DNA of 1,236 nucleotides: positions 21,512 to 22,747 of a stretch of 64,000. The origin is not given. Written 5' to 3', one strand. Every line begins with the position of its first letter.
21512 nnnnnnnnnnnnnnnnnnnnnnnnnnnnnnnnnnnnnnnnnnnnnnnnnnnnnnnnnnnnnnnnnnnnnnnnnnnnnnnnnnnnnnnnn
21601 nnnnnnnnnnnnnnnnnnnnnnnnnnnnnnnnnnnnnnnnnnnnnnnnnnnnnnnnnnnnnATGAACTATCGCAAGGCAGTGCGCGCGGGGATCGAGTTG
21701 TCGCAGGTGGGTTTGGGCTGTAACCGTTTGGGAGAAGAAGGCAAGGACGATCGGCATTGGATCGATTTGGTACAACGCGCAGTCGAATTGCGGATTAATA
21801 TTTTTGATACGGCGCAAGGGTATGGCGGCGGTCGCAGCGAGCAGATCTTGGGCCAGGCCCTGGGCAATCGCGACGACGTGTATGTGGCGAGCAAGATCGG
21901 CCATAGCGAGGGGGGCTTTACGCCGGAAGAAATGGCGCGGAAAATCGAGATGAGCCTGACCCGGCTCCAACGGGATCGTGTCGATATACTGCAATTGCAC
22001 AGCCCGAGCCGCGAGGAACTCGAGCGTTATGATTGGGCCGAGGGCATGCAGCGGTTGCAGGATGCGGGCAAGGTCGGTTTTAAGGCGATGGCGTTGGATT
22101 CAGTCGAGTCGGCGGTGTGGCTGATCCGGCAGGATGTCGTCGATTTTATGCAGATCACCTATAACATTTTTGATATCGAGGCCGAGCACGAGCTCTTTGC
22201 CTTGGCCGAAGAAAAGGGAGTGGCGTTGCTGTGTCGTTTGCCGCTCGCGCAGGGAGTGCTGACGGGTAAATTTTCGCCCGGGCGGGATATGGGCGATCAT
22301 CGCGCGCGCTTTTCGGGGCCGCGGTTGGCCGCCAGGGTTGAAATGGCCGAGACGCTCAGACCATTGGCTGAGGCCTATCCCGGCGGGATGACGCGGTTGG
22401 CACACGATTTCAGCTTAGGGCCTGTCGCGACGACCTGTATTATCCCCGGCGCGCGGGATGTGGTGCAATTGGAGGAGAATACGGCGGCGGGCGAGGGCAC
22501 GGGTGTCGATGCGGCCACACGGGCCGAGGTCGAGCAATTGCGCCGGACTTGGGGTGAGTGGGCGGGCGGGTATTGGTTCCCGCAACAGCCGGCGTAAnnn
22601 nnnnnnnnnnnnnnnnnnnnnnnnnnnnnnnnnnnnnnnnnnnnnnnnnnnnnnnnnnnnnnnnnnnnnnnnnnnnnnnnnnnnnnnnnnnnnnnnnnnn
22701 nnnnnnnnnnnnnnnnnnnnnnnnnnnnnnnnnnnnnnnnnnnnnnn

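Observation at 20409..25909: RuBisCO-like protein operon coupled to a DUF1537 acid-sugar kinase, aldo-keto reductase and two dehydrogenases: candidate uncharacterised acid-sugar pathway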

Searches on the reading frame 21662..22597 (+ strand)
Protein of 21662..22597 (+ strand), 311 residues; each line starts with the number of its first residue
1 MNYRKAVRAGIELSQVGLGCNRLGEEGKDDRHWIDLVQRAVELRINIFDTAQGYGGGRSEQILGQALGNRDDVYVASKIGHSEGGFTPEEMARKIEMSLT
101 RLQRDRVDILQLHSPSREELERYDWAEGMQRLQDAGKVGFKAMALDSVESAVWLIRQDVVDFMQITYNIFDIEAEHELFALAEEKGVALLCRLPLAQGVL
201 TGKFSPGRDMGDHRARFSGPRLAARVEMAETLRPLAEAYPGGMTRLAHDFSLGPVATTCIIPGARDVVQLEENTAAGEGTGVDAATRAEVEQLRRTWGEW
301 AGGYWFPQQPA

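Call 3: search_protein_families(library=pfam, proteins=[window:21662-22597:+])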
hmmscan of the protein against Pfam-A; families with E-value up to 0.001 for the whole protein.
window:21662-22597:+ (311 aa): 1 family
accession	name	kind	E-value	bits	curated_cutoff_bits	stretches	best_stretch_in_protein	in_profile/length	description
PF00248.27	Aldo_ket_red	-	1.6e-41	142.7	24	1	16-278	2-275/291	Aldo/keto reductase family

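Call 4: search_protein_families(library=ncbifam, proteins=[window:21662-22597:+])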
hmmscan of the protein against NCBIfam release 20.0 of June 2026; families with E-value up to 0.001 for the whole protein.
window:21662-22597:+ (311 aa): 8 families
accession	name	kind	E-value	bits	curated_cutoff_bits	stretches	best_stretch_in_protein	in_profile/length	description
NF049922.1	MethglyxlRedYdjG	equivalog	2.2e-28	99.3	550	1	5-278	5-306/326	NADH-dependent methylglyoxal reductase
NF008377.0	PRK11172.1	equivalog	1.5e-11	44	327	1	13-198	3-184/267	2,5-didehydrogluconate reductase DkgB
TIGR01293.1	Kv_beta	subfamily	4e-10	39.2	365.4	1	1-115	1-124/319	voltage-dependent potassium channel subunit beta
NF007912.0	PRK10625.1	equivalog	1.3e-08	34.6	415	1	1-118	1-137/346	NADP(H)-dependent aldo-keto reductase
NF007388.0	PRK09912.1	subfamily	6.2e-08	31.9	448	1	1-279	13-317/346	L-glyceraldehyde 3-phosphate reductase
NF007695.0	PRK10376.1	subfamily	4.6e-07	29.2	280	1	28-195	37-215/290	oxidoreductase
NF008598.0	PRK11565.1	equivalog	1.3e-05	24.4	425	1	10-138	12-132/275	2,5-didehydrogluconate reductase DkgA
NF011432.0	PRK14863.1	equivalog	5.5e-05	22.8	244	1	28-172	29-170/292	bifunctional regulator KidO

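Call 53: find_homologous_proteins(query=window:21662-22597:+, max_evalue=1e-20)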
Query window:21662-22597:+ (311 aa): 655 proteins with E <= 1e-20 among 7700 candidates; the best 120 are listed.
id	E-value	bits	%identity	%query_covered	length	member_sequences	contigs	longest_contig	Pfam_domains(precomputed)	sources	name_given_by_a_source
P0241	4.8e-203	691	99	100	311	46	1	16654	PF00248.28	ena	-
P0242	3.2e-179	613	86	100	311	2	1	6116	PF00248.28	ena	-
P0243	1.6e-160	551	79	100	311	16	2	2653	PF00248.28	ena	-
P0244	1.5e-150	518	74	99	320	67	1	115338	PF00248.28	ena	-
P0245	2.6e-129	449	66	100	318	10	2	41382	PF00248.28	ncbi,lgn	ncbi:MAG: aryl-alcohol dehydrogenase-like predicted oxidoreductase [Candidatus Latescibacterota bact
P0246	1.2e-117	410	59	98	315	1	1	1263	PF00248.28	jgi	jgi:aryl-alcohol dehydrogenase-like predicted oxidoreductase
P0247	2.1e-117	410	59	99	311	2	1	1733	PF00248.28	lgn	-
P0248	1.0e-115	404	60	98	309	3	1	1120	PF00248.28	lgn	-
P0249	1.4e-114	400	58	99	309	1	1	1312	PF00248.28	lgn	-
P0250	6.7e-114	398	58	99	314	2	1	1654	PF00248.28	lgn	-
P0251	3.1e-113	396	58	98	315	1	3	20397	PF00248.28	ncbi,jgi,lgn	ncbi:MAG: aryl-alcohol dehydrogenase-like predicted oxidoreductase [Cellvibrionaceae bacterium]|jgi:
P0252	5.2e-112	392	57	99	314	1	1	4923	PF00248.28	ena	-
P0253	7.5e-111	388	57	98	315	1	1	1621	PF00248.28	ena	-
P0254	9.1e-110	385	57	99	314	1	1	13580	PF00248.28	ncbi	ncbi:MAG: aldo/keto reductase [Anaerolineae bacterium]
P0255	8.1e-105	368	57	96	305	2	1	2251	PF00248.28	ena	-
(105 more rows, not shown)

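Call 54: find_encoding_contigs(protein=P0244, flank=9000, max_places=1)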
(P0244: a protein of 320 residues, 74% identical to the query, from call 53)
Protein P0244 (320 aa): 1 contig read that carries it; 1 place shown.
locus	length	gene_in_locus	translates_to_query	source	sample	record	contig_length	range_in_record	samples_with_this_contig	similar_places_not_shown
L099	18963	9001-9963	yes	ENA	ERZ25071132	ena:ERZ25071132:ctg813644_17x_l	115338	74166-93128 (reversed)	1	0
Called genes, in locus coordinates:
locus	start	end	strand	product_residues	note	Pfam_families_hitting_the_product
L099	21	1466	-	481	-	PF00884:Sulfatase, PF01663:Phosphodiest (faint), PF16347:SGSH_C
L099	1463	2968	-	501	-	PF00884:Sulfatase, PF16347:SGSH_C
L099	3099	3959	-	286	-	PF05721:PhyH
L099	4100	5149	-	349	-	PF03773:ArsP_1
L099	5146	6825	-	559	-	PF04015:DUF362, PF13860:FlgD_ig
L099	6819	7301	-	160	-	-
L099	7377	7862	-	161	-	-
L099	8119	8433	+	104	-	-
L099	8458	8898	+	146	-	PF07681:DoxX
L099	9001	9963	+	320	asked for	PF00248:Aldo_ket_red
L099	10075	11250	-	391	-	-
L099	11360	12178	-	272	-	PF05721:PhyH (weak)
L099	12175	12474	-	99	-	-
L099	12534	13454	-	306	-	-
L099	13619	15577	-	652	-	PF01011:PQQ, PF13360:PQQ_2 (weak)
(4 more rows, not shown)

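Call 55: find_encoding_contigs(protein=P0245, flank=9000, max_places=1)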
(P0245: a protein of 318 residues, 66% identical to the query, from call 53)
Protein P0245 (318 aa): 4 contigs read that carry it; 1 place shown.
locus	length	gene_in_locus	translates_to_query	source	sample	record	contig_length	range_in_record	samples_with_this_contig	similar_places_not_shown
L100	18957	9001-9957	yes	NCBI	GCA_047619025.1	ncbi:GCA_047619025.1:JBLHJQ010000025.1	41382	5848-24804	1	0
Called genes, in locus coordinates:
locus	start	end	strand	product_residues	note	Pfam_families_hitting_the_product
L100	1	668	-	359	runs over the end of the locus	-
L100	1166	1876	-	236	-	PF24481:CT398_CC, PF02591:Zn_ribbon_9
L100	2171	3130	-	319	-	PF02779:Transket_pyr, PF22613:Transketolase_C_1, PF02780:Transketolase_C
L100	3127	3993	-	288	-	PF13292:DXP_synthase_N (weak), PF00456:Transketolase_N, PF02775:TPP_enzyme_C (faint), PF00676:E1_dh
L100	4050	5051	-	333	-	PF02615:Ldh_2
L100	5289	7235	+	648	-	PF25837:Apionate_lact_N, PF25838:Apionate_lact_M, PF25839:Apionate_lact_C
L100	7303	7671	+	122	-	-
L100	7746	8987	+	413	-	PF02788:RuBisCO_large_N, PF00016:RuBisCO_large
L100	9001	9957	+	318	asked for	PF00248:Aldo_ket_red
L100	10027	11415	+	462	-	PF07005:SBD_N, PF17042:NBD_C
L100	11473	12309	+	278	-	PF07991:KARI_N (weak), PF16896:PGDH_C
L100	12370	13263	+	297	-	PF02633:Creatininase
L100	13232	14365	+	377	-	PF01232:Mannitol_dh, PF08125:Mannitol_dh_C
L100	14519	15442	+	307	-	PF05721:PhyH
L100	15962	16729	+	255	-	PF01370:Epimerase (weak)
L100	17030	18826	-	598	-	PF01807:Zn_ribbon_DnaG, PF08275:DNAG_N, PF01751:Toprim, PF13155:Toprim_2, PF13362:Toprim_3, PF13662:Toprim_4, PF10410:DnaB_bind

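Call 56: find_encoding_contigs(protein=P0251, flank=9000, max_places=1)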
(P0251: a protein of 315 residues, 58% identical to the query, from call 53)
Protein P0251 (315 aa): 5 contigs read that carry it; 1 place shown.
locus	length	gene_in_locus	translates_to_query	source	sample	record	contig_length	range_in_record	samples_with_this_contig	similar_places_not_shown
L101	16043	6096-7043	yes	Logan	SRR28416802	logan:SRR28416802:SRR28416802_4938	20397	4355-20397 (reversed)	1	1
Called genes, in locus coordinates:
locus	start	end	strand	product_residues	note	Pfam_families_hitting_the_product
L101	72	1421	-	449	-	PF01266:DAO (faint), PF01494:FAD_binding_3, PF12831:FAD_oxidored (weak)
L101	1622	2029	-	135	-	PF04828:GFA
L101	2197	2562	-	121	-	PF04237:YjbR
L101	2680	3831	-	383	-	PF08240:ADH_N, PF00107:ADH_zinc_N, PF13602:ADH_zinc_N_2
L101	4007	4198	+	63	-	-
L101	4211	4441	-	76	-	PF09905:VF530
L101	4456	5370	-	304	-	PF00135:COesterase (faint), PF20434:BD-FAE, PF07859:Abhydrolase_3, PF12146:Hydrolase_4 (faint), PF00326:Peptidase_S9 (weak)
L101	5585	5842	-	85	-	-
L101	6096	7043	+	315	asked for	PF00248:Aldo_ket_red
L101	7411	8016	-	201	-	PF00300:His_Phos_1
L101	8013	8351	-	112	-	-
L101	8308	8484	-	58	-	-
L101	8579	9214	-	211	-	PF03379:CcmB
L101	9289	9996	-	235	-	PF00027:cNMP_binding, PF13545:HTH_Crp_2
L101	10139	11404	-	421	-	PF01411:tRNA-synt_2c, PF07973:tRNA_SAD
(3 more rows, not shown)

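Call 82: search_solved_structures(query=window:21662-22597:+, max_evalue=1e-15)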
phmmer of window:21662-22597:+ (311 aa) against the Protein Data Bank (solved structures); distinct sequences matched with E-value up to 1e-15: 9.
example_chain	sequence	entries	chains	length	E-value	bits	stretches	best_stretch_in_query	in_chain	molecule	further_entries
1pyf_A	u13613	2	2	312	1.9e-27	99.3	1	6-277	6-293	IolS protein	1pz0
1pz1_A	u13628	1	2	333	7e-24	87.6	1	1-272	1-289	General stress protein 69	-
1ynp_A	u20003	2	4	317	1.8e-22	83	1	7-295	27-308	oxidoreductase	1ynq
9wk1_D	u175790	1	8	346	4.3e-22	81.7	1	1-290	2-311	DON 3-epimerase chain D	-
8scc_A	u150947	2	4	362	5.2e-19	71.6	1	8-294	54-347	L-galactose dehydrogenase | L-galactose dehydrogenase isoform X1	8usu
7ezi_A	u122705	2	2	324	7.2e-19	71.1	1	3-293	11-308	L-galactose dehydrogenase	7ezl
7smi_A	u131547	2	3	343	1.3e-18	70.3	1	4-295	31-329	L-galactose dehydrogenase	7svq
5dan_A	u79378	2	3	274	3.6e-16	62.3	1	2-203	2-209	2,5-diketo-D-gluconic acid reductase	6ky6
6kik_A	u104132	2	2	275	3.6e-16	62.3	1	2-203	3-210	Oxidoreductase, aldo/keto reductase family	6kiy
